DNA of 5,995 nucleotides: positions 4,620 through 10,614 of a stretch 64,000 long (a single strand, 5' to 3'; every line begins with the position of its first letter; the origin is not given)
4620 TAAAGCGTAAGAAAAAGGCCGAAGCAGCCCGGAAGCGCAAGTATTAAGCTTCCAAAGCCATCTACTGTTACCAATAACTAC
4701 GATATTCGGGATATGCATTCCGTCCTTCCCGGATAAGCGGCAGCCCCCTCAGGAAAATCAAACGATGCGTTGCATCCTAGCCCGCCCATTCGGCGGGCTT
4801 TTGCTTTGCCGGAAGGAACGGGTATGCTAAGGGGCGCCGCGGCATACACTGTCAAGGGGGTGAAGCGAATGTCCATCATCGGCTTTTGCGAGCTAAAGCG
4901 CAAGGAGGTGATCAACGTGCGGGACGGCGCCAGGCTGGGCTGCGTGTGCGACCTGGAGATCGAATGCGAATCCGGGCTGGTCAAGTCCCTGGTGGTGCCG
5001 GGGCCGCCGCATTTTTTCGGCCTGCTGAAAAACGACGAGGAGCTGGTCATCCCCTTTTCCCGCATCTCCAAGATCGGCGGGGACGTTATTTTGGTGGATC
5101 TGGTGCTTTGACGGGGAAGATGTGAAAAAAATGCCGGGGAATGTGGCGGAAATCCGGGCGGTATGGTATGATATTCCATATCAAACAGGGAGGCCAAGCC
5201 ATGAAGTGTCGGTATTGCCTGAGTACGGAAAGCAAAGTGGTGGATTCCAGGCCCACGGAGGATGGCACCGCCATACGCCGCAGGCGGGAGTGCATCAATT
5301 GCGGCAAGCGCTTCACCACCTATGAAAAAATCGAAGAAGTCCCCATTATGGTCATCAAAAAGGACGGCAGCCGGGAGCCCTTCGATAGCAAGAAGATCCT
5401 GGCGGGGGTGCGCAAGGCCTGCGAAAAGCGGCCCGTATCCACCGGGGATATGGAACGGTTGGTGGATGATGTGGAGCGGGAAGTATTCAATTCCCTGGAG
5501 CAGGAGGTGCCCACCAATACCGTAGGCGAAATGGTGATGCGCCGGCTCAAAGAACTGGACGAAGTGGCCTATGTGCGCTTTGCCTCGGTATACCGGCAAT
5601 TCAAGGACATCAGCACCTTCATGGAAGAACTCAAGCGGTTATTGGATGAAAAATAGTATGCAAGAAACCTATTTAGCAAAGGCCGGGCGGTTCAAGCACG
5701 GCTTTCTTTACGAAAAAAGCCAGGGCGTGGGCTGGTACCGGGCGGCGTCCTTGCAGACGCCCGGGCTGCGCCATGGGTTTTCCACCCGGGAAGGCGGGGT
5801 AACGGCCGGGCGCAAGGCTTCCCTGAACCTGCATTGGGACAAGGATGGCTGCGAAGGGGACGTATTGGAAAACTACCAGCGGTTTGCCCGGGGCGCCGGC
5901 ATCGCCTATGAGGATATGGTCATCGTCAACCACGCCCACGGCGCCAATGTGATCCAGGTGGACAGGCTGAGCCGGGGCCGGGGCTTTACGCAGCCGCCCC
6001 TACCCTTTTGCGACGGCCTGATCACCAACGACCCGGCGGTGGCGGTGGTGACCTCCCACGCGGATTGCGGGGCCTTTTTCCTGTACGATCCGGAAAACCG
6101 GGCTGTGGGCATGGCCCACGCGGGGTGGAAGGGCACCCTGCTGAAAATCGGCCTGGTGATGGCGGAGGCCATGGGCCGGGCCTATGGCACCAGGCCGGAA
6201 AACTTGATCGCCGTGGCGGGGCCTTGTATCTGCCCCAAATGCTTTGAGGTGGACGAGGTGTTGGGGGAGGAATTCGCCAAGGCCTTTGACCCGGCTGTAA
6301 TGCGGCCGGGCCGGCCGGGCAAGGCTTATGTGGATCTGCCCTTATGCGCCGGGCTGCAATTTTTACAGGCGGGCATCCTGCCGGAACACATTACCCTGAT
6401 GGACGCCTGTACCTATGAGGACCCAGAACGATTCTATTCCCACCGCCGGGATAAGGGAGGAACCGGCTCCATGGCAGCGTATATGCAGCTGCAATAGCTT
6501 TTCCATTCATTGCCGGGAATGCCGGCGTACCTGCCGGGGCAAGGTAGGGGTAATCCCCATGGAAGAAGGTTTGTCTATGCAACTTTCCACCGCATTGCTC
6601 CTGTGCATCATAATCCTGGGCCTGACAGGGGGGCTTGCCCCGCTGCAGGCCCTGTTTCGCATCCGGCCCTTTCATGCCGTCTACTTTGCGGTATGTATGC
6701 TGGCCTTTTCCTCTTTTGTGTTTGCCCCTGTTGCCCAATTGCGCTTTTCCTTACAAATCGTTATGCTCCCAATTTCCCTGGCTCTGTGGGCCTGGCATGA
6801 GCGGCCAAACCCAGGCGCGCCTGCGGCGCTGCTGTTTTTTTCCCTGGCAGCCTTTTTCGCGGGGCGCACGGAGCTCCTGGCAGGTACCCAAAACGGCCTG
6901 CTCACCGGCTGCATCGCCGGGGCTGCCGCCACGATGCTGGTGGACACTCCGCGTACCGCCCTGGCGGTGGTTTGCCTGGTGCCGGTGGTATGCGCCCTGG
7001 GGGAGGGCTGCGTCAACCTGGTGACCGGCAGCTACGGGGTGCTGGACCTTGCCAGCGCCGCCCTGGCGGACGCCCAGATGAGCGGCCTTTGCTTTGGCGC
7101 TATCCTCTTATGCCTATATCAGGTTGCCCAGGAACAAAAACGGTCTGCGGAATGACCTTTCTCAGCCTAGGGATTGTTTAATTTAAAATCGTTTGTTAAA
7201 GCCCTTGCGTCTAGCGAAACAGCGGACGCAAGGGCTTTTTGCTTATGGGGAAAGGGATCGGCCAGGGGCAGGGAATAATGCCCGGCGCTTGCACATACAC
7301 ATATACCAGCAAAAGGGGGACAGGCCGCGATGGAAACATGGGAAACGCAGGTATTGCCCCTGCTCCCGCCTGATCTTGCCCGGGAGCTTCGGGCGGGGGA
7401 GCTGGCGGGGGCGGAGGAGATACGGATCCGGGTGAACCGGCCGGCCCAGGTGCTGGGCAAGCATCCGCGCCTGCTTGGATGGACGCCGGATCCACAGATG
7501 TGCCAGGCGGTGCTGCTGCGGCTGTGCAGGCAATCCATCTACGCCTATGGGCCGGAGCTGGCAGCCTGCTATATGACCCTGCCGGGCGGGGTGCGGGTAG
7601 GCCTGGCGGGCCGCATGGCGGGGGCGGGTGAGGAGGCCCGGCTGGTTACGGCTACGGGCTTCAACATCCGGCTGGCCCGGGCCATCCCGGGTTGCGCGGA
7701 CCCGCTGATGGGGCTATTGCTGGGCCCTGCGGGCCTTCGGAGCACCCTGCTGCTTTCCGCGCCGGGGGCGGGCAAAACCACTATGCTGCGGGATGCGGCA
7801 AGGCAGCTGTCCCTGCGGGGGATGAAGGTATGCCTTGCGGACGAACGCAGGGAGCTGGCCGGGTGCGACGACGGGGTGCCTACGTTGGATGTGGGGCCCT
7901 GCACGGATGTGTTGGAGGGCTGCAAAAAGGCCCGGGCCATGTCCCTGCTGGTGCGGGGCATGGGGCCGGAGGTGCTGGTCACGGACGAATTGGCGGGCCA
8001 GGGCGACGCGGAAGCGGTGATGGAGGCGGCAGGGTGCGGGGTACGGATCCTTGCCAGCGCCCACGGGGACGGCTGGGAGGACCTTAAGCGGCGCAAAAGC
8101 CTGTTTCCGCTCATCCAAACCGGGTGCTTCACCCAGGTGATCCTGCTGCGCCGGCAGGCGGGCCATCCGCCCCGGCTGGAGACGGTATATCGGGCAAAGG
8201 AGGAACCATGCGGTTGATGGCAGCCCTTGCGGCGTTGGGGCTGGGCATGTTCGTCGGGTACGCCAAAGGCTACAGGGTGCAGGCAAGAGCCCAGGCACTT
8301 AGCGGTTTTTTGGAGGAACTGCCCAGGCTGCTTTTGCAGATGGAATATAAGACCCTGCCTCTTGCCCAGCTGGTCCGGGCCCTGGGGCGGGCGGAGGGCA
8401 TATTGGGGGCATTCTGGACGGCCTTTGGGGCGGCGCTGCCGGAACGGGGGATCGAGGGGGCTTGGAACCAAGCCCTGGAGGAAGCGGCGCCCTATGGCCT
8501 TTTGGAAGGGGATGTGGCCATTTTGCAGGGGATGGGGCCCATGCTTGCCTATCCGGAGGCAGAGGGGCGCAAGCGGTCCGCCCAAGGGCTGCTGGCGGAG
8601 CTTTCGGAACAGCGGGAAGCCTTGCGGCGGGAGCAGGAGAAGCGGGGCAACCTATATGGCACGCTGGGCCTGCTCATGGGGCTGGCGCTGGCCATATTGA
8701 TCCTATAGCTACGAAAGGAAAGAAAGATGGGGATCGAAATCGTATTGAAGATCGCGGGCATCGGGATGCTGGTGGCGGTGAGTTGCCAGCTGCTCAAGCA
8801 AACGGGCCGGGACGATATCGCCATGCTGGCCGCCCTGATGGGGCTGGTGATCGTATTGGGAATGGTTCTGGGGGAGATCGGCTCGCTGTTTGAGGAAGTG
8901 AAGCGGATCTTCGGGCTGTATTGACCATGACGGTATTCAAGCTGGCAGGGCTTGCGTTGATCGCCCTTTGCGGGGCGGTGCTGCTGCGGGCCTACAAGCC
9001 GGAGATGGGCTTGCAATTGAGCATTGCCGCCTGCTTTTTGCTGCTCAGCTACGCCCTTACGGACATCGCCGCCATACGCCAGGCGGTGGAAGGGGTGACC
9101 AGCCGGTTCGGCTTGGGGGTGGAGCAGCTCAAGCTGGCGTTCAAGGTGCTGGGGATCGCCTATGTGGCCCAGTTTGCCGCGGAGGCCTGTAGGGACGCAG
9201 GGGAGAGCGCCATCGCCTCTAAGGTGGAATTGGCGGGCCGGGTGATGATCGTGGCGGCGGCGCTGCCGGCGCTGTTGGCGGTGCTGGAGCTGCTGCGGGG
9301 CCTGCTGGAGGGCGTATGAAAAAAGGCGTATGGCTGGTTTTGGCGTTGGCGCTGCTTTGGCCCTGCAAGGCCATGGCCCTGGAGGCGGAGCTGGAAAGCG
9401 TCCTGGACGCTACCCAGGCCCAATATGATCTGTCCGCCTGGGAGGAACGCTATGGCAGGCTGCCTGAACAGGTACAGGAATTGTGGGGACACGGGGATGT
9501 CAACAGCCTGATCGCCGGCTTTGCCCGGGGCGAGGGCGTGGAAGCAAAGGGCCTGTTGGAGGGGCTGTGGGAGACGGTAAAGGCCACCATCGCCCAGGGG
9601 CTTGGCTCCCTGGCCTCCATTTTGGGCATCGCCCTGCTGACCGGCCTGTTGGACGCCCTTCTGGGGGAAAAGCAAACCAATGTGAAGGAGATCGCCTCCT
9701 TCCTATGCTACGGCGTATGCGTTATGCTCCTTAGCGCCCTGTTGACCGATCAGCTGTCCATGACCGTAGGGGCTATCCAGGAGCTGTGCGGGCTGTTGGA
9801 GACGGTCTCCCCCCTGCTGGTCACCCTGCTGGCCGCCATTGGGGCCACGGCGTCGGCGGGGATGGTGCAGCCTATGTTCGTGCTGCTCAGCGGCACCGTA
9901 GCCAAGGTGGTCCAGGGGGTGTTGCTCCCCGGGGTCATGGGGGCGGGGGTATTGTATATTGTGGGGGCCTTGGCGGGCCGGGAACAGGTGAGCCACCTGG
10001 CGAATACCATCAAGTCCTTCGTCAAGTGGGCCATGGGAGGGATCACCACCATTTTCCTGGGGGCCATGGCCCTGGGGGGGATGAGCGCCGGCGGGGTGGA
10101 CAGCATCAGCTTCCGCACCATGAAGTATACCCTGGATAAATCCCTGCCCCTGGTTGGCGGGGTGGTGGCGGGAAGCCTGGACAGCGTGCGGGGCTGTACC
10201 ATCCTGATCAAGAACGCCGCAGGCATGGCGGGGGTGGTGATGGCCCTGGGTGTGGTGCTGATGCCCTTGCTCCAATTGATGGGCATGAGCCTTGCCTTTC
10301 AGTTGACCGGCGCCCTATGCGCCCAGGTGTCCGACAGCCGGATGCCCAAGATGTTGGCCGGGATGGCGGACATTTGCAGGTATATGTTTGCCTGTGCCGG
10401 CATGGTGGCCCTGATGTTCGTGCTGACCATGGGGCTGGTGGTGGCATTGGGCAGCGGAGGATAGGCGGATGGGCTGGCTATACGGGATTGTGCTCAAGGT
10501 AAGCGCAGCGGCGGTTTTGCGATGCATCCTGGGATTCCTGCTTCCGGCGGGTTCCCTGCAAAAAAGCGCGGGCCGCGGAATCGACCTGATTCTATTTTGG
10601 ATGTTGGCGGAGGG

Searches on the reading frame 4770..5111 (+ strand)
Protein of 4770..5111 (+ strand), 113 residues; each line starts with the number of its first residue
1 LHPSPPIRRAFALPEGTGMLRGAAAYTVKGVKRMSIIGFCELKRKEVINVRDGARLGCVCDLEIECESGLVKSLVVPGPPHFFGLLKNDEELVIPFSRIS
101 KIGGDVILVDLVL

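Call 19: search_protein_families(library=ncbifam, proteins=[window:4770-5111:+], max_evalue=0.00001)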
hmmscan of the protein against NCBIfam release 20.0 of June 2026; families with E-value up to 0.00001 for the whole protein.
window:4770-5111:+ (113 aa): 1 family
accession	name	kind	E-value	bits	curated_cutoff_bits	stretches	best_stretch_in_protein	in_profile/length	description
TIGR02888.1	spore_YlmC_YmxH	subfamily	2.2e-22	79.1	44.2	1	41-111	4-76/76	YlmC/YmxH family sporulation protein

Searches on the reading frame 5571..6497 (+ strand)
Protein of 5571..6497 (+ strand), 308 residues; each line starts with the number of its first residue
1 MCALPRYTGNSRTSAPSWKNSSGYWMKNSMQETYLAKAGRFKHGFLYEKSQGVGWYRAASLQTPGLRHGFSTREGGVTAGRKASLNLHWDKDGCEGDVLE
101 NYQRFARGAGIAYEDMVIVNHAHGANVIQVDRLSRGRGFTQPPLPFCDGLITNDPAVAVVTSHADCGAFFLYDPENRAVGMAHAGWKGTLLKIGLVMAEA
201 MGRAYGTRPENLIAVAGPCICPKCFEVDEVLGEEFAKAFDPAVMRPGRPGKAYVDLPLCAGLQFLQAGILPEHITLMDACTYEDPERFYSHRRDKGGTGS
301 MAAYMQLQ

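Call 19: search_protein_families(library=ncbifam, proteins=[window:5571-6497:+], max_evalue=0.00001)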
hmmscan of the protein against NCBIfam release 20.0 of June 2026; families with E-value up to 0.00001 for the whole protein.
window:5571-6497:+ (308 aa): 2 families
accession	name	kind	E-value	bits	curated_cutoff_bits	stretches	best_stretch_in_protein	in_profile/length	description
TIGR00726.1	TIGR00726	equivalog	1.3e-42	145.6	141.15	1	95-305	20-220/223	peptidoglycan editing factor PgeF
NF007998.1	PRK10723.1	equivalog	1.1e-20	74.1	369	1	69-307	18-242/243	purine nucleoside phosphorylase YfiH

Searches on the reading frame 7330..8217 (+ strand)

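Call 19: search_protein_families(library=ncbifam, proteins=[window:7330-8217:+], max_evalue=0.00001)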
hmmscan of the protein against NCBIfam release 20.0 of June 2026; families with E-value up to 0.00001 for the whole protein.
window:7330-8217:+ (295 aa): 1 family
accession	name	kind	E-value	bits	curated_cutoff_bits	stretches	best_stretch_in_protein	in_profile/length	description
TIGR02858.1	spore_III_AA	equivalog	1.6e-67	227.6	281.3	1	29-287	1-270/272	stage III sporulation protein AA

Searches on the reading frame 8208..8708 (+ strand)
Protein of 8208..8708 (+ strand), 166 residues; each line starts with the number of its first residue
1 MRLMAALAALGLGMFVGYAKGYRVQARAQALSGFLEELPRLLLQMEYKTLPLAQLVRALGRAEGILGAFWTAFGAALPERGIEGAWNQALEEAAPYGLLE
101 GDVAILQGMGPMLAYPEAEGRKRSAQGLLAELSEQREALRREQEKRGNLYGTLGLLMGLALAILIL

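Call 58: search_protein_families(library=pfam, proteins=[window:8208-8708:+], max_evalue=0.05)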
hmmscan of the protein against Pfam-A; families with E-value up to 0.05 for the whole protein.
window:8208-8708:+ (166 aa): 1 family
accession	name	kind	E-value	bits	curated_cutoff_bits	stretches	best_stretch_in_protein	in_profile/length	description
PF09548.15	Spore_III_AB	-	1e-21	78.2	32.5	1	3-166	2-170/170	Stage III sporulation protein AB (spore_III_AB)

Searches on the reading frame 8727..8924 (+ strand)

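Call 58: search_protein_families(library=pfam, proteins=[window:8727-8924:+], max_evalue=0.05)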
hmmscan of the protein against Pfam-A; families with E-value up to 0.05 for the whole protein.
window:8727-8924:+ (65 aa): 1 family
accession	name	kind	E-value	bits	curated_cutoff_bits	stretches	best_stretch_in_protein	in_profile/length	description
PF06686.16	SpoIIIAC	-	1.1e-16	61.1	24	1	6-61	1-56/56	Stage III sporulation protein AC/AD protein family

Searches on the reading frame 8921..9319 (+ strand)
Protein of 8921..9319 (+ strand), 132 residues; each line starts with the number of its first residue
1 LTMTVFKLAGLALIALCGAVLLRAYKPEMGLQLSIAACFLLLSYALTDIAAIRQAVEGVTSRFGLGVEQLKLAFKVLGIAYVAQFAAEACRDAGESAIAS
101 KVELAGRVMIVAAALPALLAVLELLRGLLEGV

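Call 19: search_protein_families(library=ncbifam, proteins=[window:8921-9319:+], max_evalue=0.00001)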
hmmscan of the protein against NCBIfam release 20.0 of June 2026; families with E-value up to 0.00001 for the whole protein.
window:8921-9319:+ (132 aa): 1 family
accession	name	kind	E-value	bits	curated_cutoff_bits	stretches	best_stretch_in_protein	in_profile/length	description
TIGR02849.1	spore_III_AD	equivalog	3.9e-21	75.3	85.6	1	31-128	3-100/101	stage III sporulation protein AD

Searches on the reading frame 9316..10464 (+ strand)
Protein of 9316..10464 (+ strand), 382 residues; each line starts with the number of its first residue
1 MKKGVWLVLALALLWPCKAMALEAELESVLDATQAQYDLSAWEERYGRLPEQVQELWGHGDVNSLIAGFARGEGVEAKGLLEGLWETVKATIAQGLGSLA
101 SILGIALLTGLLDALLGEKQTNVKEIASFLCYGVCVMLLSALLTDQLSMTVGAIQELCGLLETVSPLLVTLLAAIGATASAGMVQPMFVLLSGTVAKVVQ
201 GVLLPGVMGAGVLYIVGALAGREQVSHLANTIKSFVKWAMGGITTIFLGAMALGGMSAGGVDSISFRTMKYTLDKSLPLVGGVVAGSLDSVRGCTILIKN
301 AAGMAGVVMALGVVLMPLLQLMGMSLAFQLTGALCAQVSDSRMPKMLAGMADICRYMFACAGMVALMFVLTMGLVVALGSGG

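Call 19: search_protein_families(library=ncbifam, proteins=[window:9316-10464:+], max_evalue=0.00001)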
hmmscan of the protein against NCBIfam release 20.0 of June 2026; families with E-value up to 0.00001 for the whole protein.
window:9316-10464:+ (382 aa): 1 family
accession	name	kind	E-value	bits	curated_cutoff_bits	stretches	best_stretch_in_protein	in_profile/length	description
TIGR02829.1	spore_III_AE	equivalog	2.8e-55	188.1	247.45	1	1-377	1-379/381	stage III sporulation protein AE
